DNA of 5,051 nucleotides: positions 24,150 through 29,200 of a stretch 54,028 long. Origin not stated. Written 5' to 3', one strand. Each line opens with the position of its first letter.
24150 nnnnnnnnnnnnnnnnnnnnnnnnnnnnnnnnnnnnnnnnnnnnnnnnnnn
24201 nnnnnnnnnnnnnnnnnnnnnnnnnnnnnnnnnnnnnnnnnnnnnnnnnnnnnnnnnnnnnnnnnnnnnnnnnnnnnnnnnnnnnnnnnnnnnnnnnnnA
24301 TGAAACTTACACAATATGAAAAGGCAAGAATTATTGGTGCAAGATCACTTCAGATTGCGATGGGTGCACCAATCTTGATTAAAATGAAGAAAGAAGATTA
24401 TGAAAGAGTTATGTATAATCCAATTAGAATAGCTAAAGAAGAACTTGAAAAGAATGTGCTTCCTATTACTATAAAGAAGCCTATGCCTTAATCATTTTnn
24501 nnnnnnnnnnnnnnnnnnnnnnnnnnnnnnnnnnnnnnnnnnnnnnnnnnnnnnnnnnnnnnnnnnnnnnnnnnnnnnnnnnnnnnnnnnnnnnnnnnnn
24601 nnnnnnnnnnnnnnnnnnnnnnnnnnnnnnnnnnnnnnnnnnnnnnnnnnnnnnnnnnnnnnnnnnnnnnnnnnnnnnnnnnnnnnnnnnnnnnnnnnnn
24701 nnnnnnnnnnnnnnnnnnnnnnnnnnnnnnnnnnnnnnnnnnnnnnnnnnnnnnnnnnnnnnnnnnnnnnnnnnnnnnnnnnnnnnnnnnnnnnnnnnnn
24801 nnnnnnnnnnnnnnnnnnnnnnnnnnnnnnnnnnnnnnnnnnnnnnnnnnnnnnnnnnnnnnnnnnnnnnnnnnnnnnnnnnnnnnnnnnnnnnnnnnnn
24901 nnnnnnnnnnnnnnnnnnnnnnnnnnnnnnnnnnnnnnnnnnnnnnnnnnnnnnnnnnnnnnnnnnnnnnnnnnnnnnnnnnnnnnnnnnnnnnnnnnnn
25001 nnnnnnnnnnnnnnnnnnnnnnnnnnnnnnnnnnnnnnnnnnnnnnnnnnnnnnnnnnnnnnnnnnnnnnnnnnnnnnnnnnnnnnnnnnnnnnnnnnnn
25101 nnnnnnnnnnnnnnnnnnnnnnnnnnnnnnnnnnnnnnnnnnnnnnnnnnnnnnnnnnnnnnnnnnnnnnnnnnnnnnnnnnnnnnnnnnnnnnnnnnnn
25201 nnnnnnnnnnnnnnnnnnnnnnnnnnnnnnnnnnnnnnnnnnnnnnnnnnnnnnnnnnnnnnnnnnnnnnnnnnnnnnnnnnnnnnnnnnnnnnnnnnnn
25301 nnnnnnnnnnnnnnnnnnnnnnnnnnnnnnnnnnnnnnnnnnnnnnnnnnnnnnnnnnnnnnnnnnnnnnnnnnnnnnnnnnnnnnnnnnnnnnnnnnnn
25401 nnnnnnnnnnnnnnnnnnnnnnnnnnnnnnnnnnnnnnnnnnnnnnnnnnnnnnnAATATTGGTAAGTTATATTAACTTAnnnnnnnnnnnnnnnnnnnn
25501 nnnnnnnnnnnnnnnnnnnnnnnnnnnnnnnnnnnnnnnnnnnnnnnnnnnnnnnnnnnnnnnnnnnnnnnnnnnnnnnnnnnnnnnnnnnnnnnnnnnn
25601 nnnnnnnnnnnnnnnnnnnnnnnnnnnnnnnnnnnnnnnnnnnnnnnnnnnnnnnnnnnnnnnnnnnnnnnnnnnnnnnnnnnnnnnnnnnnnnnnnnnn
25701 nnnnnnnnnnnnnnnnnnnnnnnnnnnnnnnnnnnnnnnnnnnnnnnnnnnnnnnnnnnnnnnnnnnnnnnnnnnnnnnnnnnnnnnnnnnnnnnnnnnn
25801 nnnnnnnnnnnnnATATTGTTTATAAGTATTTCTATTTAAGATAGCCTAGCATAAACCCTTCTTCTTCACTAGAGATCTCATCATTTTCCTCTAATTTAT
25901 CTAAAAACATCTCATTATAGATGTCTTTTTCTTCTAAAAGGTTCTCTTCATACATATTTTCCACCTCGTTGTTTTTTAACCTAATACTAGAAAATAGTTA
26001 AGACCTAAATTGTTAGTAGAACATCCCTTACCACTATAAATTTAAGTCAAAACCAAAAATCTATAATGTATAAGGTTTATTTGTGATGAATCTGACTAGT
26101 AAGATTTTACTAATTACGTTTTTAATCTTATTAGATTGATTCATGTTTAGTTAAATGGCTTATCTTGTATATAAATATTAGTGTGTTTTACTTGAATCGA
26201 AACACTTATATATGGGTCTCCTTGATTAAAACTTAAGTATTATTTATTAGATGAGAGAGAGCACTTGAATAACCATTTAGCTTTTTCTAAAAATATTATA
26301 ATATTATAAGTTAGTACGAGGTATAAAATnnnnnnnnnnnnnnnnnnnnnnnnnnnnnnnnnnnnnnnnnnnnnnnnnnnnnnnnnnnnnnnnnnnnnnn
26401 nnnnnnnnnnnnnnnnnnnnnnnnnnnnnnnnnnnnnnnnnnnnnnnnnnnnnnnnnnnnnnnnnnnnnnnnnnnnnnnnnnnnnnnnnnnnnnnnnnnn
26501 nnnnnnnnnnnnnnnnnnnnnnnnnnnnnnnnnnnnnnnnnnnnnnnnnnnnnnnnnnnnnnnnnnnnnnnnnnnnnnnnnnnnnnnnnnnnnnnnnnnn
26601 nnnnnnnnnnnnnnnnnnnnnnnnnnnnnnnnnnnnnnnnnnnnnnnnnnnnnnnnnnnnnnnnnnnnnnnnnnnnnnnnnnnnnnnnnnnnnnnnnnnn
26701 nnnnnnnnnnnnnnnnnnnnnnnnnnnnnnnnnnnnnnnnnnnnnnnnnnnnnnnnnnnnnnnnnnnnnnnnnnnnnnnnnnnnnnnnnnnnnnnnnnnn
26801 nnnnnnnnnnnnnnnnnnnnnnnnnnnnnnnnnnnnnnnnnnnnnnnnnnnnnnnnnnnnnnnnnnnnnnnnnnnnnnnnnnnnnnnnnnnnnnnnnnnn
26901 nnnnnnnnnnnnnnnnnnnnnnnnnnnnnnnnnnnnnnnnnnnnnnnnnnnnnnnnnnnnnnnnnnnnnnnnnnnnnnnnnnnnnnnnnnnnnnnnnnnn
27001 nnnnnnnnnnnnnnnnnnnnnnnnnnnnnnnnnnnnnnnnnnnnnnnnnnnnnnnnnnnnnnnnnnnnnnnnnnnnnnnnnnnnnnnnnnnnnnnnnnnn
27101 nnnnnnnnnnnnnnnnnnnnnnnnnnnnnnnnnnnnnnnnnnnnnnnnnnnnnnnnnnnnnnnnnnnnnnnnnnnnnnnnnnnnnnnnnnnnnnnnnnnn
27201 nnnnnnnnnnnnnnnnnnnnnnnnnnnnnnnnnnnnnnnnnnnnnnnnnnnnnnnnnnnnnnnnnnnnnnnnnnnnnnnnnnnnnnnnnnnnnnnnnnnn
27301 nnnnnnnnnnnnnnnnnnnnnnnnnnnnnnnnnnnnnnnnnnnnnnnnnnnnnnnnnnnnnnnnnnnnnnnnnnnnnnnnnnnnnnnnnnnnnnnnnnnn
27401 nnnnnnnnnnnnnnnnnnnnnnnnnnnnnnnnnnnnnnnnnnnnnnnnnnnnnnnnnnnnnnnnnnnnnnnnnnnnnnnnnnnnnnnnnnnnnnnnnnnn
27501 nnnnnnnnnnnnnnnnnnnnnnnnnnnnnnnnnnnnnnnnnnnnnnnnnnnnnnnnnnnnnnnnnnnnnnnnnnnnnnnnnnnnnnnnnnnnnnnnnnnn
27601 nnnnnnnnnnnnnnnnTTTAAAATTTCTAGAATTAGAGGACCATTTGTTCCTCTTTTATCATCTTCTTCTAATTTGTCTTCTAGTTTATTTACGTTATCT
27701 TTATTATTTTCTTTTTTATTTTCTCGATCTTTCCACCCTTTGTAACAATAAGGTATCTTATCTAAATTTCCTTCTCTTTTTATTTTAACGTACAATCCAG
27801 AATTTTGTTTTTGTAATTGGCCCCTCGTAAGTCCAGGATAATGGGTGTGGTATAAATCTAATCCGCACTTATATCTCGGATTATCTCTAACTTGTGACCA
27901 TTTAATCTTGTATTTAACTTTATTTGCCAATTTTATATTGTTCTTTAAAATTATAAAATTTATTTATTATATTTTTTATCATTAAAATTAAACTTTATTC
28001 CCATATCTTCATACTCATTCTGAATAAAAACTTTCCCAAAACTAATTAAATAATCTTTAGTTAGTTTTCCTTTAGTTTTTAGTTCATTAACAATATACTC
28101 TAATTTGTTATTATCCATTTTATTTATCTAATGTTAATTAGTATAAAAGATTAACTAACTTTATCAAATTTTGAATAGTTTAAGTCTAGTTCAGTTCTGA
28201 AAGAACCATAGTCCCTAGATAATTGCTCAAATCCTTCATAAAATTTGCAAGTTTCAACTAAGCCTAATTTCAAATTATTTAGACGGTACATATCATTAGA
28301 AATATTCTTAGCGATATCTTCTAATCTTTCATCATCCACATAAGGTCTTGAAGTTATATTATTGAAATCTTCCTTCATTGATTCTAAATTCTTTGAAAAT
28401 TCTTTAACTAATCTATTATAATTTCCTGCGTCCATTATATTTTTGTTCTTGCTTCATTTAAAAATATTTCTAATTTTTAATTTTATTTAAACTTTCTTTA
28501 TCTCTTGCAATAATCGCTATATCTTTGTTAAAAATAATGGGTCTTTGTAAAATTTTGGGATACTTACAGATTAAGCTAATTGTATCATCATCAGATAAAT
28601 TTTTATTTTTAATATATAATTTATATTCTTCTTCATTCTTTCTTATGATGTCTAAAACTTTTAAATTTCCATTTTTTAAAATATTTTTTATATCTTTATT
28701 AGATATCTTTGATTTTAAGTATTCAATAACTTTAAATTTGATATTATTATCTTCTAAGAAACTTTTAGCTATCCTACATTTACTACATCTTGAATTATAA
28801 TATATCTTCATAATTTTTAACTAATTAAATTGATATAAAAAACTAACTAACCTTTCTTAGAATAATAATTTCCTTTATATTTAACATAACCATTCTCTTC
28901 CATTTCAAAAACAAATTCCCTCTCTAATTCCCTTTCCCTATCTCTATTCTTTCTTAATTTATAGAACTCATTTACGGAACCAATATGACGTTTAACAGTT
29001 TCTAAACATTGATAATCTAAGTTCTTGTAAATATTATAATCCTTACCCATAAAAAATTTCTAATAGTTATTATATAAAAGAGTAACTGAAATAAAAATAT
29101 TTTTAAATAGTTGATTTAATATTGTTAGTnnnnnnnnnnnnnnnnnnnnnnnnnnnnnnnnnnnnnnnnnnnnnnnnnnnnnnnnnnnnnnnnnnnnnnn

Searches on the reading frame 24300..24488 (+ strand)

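Call 33: search_protein_families(library=pfam, proteins=[window:24300-24488:+], max_evalue=1)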
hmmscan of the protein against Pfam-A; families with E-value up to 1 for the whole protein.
seq(63 aa): 1 family
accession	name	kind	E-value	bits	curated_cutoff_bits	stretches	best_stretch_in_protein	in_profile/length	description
PF01192.27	RNA_pol_Rpb6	-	7.7e-08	32.7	26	1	3-56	7-53/53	RNA polymerase Rpb6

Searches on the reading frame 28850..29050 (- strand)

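Call 33: search_protein_families(library=pfam, proteins=[window:28850-29050:-], max_evalue=1)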
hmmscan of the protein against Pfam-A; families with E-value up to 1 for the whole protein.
seq(67 aa): 1 family
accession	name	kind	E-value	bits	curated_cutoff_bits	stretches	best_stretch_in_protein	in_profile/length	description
PF11743.13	DUF3301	-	0.19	11.9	25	1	30-61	49-80/95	Protein of unknown function (DUF3301)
